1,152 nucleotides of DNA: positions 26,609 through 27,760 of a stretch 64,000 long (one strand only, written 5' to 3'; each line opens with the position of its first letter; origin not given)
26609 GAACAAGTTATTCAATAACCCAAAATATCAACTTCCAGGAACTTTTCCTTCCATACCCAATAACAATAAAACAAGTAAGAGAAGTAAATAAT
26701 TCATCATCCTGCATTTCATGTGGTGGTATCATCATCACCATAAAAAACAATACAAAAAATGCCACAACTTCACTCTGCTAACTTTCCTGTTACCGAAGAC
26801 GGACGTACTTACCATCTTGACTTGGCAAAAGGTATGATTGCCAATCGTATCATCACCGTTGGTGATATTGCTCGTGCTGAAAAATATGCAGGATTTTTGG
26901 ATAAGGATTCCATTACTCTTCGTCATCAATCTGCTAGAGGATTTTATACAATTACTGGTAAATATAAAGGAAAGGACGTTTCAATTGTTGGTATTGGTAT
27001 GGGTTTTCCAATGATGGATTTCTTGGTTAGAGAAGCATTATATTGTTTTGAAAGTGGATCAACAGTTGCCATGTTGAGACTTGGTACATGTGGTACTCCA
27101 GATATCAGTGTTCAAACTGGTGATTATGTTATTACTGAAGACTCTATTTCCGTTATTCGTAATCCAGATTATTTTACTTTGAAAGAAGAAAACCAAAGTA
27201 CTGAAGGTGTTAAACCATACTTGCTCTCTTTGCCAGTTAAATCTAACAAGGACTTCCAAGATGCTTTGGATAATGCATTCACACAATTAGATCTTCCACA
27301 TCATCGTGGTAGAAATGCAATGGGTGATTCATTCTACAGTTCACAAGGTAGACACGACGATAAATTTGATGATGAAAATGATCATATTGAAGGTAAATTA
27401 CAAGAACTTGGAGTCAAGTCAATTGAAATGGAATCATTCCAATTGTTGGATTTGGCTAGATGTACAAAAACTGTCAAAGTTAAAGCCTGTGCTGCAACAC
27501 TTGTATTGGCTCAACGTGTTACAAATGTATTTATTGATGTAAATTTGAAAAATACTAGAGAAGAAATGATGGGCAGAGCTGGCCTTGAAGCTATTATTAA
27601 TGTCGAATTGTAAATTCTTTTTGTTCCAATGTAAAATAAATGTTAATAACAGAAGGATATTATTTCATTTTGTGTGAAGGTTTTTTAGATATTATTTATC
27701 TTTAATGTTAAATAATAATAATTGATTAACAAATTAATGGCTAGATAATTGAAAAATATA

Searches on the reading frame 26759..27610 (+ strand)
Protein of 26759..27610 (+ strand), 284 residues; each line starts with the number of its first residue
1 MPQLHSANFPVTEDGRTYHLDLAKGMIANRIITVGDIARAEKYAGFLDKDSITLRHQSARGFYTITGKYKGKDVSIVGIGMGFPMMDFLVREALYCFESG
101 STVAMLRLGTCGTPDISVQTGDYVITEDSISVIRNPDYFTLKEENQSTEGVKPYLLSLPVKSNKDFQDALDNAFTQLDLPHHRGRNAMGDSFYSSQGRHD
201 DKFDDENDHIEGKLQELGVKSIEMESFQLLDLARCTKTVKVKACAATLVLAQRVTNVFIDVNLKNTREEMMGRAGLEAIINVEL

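Call 58: find_encoding_contigs(protein=window:26759-27610:+, flank=4000, max_places=3)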
Protein window:26759-27610:+ (284 aa): no gene with exactly this product is on record in the collection.

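Call 61: search_protein_families(library=pfam, proteins=[window:26759-27610:+], max_evalue=0.0001)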
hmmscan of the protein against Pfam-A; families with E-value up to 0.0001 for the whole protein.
window:26759-27610:+ (284 aa): 1 family
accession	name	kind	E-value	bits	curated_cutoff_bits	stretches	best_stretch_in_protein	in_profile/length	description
PF01048.26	PNP_UDP_1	-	1.8e-27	96.7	25.1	1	30-248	2-195/233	Phosphorylase superfamily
